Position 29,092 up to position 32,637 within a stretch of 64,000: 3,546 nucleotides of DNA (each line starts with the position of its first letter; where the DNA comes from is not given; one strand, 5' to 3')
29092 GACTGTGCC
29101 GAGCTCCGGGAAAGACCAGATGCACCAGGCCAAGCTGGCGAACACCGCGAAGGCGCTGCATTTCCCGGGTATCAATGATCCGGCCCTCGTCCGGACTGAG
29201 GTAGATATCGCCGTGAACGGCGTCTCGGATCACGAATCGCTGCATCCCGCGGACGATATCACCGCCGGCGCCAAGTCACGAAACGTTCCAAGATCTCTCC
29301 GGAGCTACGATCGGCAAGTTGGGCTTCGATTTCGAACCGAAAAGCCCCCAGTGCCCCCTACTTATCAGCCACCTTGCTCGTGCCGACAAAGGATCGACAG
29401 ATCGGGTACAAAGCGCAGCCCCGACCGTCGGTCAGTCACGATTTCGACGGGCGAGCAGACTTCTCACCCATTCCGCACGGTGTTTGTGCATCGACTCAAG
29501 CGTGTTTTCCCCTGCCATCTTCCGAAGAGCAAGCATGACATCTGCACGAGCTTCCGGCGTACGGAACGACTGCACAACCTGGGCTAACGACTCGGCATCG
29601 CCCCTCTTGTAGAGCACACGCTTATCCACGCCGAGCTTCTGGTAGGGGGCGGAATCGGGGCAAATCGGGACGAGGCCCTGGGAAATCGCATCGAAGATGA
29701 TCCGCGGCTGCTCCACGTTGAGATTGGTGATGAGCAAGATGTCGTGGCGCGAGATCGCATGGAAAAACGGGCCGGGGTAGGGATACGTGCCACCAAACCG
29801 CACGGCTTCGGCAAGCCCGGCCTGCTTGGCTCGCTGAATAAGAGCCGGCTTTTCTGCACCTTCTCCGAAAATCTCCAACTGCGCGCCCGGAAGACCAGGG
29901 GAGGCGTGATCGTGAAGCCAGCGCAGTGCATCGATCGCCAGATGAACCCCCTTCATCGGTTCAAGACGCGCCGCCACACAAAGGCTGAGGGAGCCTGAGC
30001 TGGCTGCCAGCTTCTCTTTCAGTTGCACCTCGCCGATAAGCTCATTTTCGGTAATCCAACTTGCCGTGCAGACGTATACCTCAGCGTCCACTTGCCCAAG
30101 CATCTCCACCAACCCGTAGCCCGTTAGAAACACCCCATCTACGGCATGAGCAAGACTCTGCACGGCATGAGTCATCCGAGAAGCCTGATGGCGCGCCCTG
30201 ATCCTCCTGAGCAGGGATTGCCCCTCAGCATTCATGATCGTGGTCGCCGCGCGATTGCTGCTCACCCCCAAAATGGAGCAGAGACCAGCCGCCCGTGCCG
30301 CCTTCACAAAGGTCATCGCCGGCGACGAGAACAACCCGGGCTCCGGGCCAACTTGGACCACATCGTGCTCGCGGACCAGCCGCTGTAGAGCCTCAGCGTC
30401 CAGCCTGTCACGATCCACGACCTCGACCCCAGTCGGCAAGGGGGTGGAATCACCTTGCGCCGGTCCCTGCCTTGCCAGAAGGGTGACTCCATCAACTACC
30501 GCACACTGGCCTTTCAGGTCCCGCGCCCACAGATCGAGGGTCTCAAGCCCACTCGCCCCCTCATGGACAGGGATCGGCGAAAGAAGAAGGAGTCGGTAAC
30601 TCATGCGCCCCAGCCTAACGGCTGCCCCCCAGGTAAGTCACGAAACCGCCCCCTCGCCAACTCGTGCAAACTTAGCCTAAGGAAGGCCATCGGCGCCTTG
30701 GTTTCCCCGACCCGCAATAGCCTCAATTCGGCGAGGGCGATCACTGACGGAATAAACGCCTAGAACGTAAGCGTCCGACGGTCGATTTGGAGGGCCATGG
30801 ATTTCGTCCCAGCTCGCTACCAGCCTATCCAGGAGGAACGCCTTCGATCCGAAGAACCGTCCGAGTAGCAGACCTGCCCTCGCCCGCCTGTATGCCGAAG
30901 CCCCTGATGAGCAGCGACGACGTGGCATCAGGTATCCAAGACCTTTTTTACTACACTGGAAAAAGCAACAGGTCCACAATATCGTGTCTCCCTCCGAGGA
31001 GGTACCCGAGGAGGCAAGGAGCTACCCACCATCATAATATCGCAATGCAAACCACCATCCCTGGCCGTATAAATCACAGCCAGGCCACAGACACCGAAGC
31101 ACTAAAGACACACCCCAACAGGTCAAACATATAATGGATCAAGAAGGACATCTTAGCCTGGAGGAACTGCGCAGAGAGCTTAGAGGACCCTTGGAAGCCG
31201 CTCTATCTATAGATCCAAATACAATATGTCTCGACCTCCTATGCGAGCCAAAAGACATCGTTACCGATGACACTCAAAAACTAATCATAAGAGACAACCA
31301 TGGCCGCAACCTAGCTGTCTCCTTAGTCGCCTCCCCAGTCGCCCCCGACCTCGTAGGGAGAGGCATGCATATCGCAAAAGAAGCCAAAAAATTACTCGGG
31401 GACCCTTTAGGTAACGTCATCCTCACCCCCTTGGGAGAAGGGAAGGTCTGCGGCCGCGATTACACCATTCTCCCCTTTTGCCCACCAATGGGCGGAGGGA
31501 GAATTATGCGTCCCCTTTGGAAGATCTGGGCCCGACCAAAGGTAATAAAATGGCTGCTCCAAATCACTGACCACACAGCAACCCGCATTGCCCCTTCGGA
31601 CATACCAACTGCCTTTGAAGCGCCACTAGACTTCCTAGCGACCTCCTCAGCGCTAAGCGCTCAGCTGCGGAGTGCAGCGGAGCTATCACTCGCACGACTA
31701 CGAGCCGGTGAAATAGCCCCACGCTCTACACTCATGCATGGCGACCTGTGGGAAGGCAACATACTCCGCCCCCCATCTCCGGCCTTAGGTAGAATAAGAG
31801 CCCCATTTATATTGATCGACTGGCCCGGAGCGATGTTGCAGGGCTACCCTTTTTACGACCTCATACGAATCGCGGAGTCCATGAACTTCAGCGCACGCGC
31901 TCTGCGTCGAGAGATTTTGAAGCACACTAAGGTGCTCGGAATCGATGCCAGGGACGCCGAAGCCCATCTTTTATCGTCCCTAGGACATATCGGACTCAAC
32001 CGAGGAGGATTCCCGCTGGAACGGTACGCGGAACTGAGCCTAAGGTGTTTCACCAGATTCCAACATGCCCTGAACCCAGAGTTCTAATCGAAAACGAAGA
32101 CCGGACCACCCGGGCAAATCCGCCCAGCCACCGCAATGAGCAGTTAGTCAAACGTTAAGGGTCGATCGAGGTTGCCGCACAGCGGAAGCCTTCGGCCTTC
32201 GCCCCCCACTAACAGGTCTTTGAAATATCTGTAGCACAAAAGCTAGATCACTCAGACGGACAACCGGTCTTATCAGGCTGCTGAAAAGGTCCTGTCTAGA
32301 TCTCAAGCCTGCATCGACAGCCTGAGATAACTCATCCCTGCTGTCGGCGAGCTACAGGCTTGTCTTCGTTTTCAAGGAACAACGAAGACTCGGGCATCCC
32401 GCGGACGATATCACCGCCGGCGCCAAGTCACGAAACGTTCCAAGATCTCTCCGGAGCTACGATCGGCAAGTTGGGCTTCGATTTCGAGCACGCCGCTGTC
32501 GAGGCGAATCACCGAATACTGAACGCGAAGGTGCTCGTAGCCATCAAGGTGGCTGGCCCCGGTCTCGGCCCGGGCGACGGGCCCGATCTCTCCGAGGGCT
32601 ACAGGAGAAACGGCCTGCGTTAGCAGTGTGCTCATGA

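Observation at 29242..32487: Integrase-less 3.15-kb low-GC islet (GT4 + APH-fold kinase) bounded by perfect 94-bp direct repeats, splitting an elbB / tm142 / HD-hydrolase operon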

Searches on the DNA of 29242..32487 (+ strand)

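Call 54: search_dna_similar(query=window:29242-32487:+, collection=plasmids, mode=distant, max_rows=10)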
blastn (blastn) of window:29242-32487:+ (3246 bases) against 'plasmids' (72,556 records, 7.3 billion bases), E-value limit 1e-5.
No match.

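Call 55: search_dna_similar(query=window:29242-32487:+, collection=phages, mode=distant, max_rows=10)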
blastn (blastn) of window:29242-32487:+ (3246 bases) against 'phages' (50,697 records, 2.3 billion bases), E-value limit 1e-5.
No match.

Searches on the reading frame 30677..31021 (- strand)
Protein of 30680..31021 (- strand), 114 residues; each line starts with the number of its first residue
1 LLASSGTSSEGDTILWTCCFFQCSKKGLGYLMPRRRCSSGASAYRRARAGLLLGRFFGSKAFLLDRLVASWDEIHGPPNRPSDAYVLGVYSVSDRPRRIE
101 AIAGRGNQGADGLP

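Call 6: search_protein_families(library=pfam, proteins=[window:30677-30979:-], max_evalue=0.01)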
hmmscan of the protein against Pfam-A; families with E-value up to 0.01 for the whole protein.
window:30677-30979:- (100 aa): 0 families

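Call 37: search_protein_families(library=pfam, proteins=[window:30680-31021:-], max_evalue=1)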
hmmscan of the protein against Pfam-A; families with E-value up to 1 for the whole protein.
seq(114 aa): 0 families

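Call 73: search_protein_families(library=padloc, proteins=[window:30677-30979:-], max_evalue=0.01)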
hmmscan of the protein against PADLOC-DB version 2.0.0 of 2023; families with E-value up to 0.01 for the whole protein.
window:30677-30979:- (100 aa): 0 families

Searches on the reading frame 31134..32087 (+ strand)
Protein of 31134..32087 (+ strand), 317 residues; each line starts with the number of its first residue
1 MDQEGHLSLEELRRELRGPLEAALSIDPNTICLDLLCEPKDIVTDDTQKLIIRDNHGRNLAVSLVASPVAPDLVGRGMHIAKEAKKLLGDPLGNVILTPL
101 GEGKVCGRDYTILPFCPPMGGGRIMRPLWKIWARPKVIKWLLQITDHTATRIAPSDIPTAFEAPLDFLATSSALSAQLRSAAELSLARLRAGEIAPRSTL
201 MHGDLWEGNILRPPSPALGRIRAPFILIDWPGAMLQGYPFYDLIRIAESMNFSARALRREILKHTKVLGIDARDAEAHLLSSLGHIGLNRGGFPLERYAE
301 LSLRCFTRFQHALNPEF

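Call 6: search_protein_families(library=pfam, proteins=[window:31134-32087:+], max_evalue=0.01)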
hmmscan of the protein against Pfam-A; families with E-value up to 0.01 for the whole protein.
window:31134-32087:+ (317 aa): 1 family
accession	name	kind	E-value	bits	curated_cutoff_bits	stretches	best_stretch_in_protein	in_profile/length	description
PF01636.29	APH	-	0.00074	19.8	23.2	1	181-254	151-219/239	Phosphotransferase enzyme family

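Call 16: find_homologous_proteins(query=window:31134-32087:+)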
Query window:31134-32087:+ (317 aa): 23 proteins with E <= 0.001 among 6120 candidates.
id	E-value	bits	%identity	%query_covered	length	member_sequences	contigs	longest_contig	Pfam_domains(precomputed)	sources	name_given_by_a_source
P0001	5.1e-96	340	53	97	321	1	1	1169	PF01636.30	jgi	jgi:hypothetical protein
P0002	1.6e-95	338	53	97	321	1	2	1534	-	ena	-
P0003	3.8e-95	337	52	97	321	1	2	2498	PF01636.30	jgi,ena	-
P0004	2.5e-92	328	50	98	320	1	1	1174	PF01636.30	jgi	-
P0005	5.8e-89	317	51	97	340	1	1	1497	-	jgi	jgi:hypothetical protein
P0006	2.0e-88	315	49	99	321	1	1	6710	-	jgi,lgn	jgi:hypothetical protein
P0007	2.6e-88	315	50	97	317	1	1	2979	-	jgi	jgi:hypothetical protein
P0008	5.6e-87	310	48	99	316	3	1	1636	-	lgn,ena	-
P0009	3.4e-86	308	49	96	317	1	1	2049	-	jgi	jgi:hypothetical protein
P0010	1.2e-83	299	49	97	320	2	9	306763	-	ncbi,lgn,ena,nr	ncbi:MAG: hypothetical protein CL933_24085 [Deltaproteobacteria bacterium]|nr:hypothetical protein [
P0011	4.5e-83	297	47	97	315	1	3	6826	PF01636.30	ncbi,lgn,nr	ncbi:MAG: phosphotransferase [Myxococcota bacterium]|nr:phosphotransferase [Myxococcota bacterium]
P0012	3.3e-76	275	43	93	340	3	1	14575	-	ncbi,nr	ncbi:MAG: hypothetical protein JRH19_18020 [Deltaproteobacteria bacterium]|nr:hypothetical protein [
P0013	1.3e-62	230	42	96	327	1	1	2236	-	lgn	-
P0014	3.0e-61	226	44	90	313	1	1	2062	PF01636.30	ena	-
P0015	3.1e-60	222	38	97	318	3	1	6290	-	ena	-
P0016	2.0e-53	200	41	90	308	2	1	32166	PF19974.6,PF01636.30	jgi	jgi:hypothetical protein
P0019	9.8e-47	178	37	85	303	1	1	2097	PF01636.30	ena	-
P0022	1.9e-35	141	36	80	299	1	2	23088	PF01636.30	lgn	-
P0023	1.3e-34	138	36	87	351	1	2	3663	PF01636.30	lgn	-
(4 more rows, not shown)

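Call 20: find_encoding_contigs(protein=P0010, flank=10000, max_places=4)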
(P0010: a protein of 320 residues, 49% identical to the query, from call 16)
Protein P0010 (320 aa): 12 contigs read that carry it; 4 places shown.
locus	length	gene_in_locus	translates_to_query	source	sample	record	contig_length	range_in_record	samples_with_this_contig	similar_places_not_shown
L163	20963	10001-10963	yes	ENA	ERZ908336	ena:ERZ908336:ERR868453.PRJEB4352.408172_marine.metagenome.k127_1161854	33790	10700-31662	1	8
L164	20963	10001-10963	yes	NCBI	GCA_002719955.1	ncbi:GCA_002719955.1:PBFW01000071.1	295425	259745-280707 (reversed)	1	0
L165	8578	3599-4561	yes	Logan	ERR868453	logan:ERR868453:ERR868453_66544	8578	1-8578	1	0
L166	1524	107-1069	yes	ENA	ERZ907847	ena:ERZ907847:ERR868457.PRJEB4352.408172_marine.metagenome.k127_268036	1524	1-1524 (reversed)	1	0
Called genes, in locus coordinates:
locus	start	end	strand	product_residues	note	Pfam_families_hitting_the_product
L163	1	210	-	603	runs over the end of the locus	PF00561:Abhydrolase_1 (faint), PF12146:Hydrolase_4, PF12697:Abhydrolase_6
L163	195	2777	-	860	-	PF22666:Glyco_hydro_2_N2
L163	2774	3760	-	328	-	PF08893:DUF1839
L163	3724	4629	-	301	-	-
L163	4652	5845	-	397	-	PF02771:Acyl-CoA_dh_N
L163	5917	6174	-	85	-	PF00550:PP-binding (weak)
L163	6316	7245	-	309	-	PF02129:Peptidase_S15, PF00561:Abhydrolase_1, PF12146:Hydrolase_4, PF00326:Peptidase_S9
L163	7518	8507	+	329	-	PF00535:Glycos_transf_2, PF10111:Glyco_tranf_2_2 (faint), PF02709:Glyco_transf_7C (weak)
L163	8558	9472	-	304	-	PF00535:Glycos_transf_2, PF13641:Glyco_tranf_2_3 (weak)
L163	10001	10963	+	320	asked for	-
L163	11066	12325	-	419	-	PF13439:Glyco_transf_4 (weak), PF20706:GT4-conflict (weak), PF00534:Glycos_transf_1, PF13692:Glyco_trans_1_4, PF13524:Glyco_trans_1_2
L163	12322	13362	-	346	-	PF01522:Polysacc_deac_1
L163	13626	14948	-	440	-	PF00248:Aldo_ket_red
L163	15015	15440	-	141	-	-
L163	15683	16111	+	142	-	-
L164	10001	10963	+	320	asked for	-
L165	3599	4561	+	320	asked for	-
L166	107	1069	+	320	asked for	-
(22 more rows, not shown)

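Call 24: find_encoding_contigs(protein=P0012, flank=8000, max_places=3)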
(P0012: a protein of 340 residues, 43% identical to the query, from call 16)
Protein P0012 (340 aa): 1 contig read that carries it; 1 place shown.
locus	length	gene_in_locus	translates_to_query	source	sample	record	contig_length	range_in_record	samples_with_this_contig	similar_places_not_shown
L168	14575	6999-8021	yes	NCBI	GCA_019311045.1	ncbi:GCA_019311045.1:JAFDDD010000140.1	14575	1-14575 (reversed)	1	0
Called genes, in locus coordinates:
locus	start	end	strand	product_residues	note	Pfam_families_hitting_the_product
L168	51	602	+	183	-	-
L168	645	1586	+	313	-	PF01370:Epimerase, PF04321:RmlD_sub_bind (weak), PF16363:GDP_Man_Dehyd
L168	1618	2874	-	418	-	PF13472:Lipase_GDSL_2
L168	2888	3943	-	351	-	-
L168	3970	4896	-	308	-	PF00535:Glycos_transf_2, PF13641:Glyco_tranf_2_3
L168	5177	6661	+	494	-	PF01943:Polysacc_synt, PF13440:Polysacc_synt_3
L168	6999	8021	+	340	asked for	-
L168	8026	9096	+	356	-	PF13489:Methyltransf_23, PF01209:Ubie_methyltran (weak), PF05175:MTS (weak), PF13649:Methyltransf_25, PF13847:Methyltransf_31, PF08241:Methyltransf_11, PF08242:Methyltransf_12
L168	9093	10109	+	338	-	PF13469:Sulfotransfer_3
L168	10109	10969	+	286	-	PF00535:Glycos_transf_2, PF13641:Glyco_tranf_2_3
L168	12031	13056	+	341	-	PF03808:Glyco_tran_WecG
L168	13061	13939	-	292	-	PF01073:3Beta_HSD (faint), PF01370:Epimerase, PF04321:RmlD_sub_bind, PF02719:Polysacc_synt_2, PF16363:GDP_Man_Dehyd, PF07993:NAD_binding_4 (weak)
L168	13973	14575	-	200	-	PF01370:Epimerase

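Call 34: find_encoding_contigs(protein=P0006, flank=7000, max_places=3)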
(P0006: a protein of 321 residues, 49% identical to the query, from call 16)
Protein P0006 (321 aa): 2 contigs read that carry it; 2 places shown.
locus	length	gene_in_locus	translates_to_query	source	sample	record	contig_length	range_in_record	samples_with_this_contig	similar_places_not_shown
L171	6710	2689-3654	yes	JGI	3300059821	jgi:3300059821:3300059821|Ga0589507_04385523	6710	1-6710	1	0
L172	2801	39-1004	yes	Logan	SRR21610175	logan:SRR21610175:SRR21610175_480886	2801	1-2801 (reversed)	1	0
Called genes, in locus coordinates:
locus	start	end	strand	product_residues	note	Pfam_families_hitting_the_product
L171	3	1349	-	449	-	?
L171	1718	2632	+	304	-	PF00535:Glycos_transf_2, PF13641:Glyco_tranf_2_3 (weak)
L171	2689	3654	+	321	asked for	-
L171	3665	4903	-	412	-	PF13439:Glyco_transf_4, PF20706:GT4-conflict, PF00534:Glycos_transf_1, PF13692:Glyco_trans_1_4, PF13524:Glyco_trans_1_2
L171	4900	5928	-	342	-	PF01522:Polysacc_deac_1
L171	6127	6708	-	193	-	?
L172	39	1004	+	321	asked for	-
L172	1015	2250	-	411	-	PF13439:Glyco_transf_4, PF20706:GT4-conflict, PF00534:Glycos_transf_1, PF13692:Glyco_trans_1_4, PF13524:Glyco_trans_1_2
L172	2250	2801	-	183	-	?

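Call 43: search_protein_families(library=ncbifam, proteins=[window:31134-32087:+], max_evalue=0.01)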
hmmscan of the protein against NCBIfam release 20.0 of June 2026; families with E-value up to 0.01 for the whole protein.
window:31134-32087:+ (317 aa): 0 families

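Call 44: search_solved_structures(query=window:31134-32087:+, max_evalue=1)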
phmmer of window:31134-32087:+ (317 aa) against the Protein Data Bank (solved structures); distinct sequences matched with E-value up to 1: 0.

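Call 47: search_solved_structures(query=A3, max_evalue=1)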
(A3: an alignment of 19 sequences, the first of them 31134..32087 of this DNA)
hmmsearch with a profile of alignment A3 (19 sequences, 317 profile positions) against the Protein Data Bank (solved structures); distinct sequences matched with E-value up to 1: 4.
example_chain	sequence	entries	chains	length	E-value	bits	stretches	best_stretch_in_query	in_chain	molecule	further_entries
9n7v_H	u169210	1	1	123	0.42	12.8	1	135-212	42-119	ST4 Heavy Chain Fab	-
3f7w_A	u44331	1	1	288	0.47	12.7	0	199-215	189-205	putative fructosamine-3-kinase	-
5gvb_A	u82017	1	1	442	0.61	12.3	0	113-179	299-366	WD repeat and HMG-box DNA-binding protein 1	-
3csv_A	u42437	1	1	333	0.78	11.9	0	179-251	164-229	Aminoglycoside phosphotransferase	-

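Call 59: list_cluster_members(proteins=[P0024, P0093, window:31134-32087:+, window:32411-32839:-, window:33008-33688:-])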
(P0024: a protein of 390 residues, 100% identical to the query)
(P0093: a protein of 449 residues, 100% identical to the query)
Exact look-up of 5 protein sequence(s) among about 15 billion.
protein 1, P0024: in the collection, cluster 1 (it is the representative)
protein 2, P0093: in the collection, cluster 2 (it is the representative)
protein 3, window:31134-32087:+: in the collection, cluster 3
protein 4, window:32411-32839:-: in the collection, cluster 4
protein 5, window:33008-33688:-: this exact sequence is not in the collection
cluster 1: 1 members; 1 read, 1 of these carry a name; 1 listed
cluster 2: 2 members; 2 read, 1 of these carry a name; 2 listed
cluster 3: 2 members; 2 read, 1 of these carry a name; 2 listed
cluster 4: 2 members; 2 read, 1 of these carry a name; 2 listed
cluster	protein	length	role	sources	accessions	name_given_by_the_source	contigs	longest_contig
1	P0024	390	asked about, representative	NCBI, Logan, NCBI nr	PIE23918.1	MAG: hypothetical protein CSA62_05870 [Planctomycetota bacterium]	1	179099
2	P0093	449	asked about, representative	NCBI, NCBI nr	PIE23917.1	MAG: hypothetical protein CSA62_05865 [Planctomycetota bacterium]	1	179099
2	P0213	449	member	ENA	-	-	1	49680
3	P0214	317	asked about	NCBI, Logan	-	-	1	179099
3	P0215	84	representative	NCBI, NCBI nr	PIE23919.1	MAG: hypothetical protein CSA62_05875 [Planctomycetota bacterium]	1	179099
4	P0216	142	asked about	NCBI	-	-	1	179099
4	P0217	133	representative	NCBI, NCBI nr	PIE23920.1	MAG: hypothetical protein CSA62_05880 [Planctomycetota bacterium]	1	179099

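Call 60: predict_structure(alignment_id=A3)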
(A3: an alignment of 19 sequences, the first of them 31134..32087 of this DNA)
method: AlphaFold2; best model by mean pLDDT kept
length: 317 residues; sequences in the alignment: 19
mean_pLDDT: 91.9   pTM: 0.88
mean pLDDT of the five models: 91.9, 91.7, 91.5, 91.1, 90.7
residues with pLDDT >= 90: 254; 70-90: 50; 50-70: 12; < 50: 1
segments of 3 or more residues with pLDDT < 50: none
pLDDT, mean of each block of 10 residues (from residue 1): 73 94 91 89 85 94 94 96 96 95 96 90 82 94 97 96 98 97 98 96 94 70 88 92 96 96 97 95 94 88 97 82
secondary structure, 60 per line:
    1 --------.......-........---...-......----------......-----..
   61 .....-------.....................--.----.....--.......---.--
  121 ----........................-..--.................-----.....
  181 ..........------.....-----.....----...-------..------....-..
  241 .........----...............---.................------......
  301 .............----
elements in order: H9-15 H17-24 E32-37 E48-53 E59-65 H73-93 E101-105 E108-114 H125-148 H154-170 H176-190 E197-201 E234-237 H239-249 H254-268 H272-288 H295-313

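Call 64: fold_search(model_id=the predicted structure, library=pdb)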
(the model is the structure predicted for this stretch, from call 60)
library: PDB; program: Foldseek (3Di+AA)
matches with E <= 10: 1644; with E <= 0.001: 147
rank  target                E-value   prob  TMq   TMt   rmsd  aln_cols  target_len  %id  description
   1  7nb2_AAA              6.5e-07  1.00  0.53  0.49   7.8       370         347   12  Crystal structure of human choline alpha in complex with an inhibitor (released 2021-10-13)
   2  3g15_A                8.7e-07  1.00  0.54  0.49   7.7       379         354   11  Crystal structure of human choline kinase alpha in complex with hemicholinium-3 and ADP (released 2009-02-10)
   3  4da5_A                1.0e-06  1.00  0.51  0.47   7.8       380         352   11  Choline Kinase alpha acts through a double-displacement kinetic mechanism involving enzyme isomerisation, as determine (released 2013-04-17)
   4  9a5i_A                1.3e-06  1.00  0.47  0.40   9.4       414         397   12  Integrative model of MTNK-DHOM by crosslinking MS and deep learning (released 2024-09-18)
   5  9eto_A                1.5e-06  1.00  0.47  0.42   9.4       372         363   13  PsiK from Psilocybe cubensis (released 2024-11-06)
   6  7nb1_AAA              1.6e-06  1.00  0.51  0.47   8.1       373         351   12  Crystal structure of human choline alpha in complex with an inhibitor (released 2021-10-13)
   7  3f2r_A                1.9e-06  1.00  0.52  0.48   7.9       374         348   11  Crystal structure of human choline kinase alpha in complex with hemicholinium-3 (released 2008-11-11)
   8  5eqe_A                2.1e-06  1.00  0.52  0.48   7.8       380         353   10  Crystal structure of choline kinase alpha-1 bound by [4-[(4-methyl-1,4-diazepan-1-yl)methyl]phenyl]methanamine (compou (released 2016-01-06)
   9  5eqy_B                2.7e-06  1.00  0.52  0.48   7.9       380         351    9  Crystal structure of choline kinase alpha-1 bound by 5-[(4-methyl-1,4-diazepan-1-yl)methyl]-2-[4-[(4-methyl-1,4-diazep (released 2016-01-06)
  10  1zyl                  2.8e-06  1.00  0.45  0.44   8.7       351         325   11  Crystal Structure of Hypothetical Protein YihE from Escherichia coli (released 2006-09-19)
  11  8ue1                  3.0e-06  1.00  0.44  0.46  10.0       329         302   16  Crystal Structure of Human Fructosamine-3-kinase (FN3K) (released 2024-08-07)
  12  5eqp_B                4.4e-06  1.00  0.52  0.48   7.7       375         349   10  Crystal structure of choline kinase alpha-1 bound by 6-[(4-methyl-1,4-diazepan-1-yl)methyl]quinoline (compound 37) (released 2016-01-06)
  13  3jr1_B                5.1e-06  1.00  0.55  0.58   7.2       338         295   10  Crystal structure of Putative fructosamine-3-kinase (YP_719053.1) from HAEMOPHILUS SOMNUS 129PT at 2.32 A resolution (released 2009-09-15)
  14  7nb3_AAA              5.7e-06  1.00  0.50  0.47   8.0       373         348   11  Crystal structure of human choline alpha in complex with an inhibitor (released 2021-10-13)
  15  3jr1_A                5.9e-06  1.00  0.55  0.58   7.2       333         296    9  Crystal structure of Putative fructosamine-3-kinase (YP_719053.1) from HAEMOPHILUS SOMNUS 129PT at 2.32 A resolution (released 2009-09-15)
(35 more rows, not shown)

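Call 73: search_protein_families(library=padloc, proteins=[window:31134-32087:+], max_evalue=0.01)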
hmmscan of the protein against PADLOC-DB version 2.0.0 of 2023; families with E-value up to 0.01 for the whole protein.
window:31134-32087:+ (317 aa): 0 families

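Call 75: find_related_loci(query=A3, collection=viral_contigs, flank=8000)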
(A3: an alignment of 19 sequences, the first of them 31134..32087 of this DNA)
Query A3 (317 aa) in viral_contigs; peptide patterns used: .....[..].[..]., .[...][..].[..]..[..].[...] (x = any residue, [..] = any of these).
21 stretches matched a pattern, but none encodes a relative of the query by tblastn (E <= 1e-3).
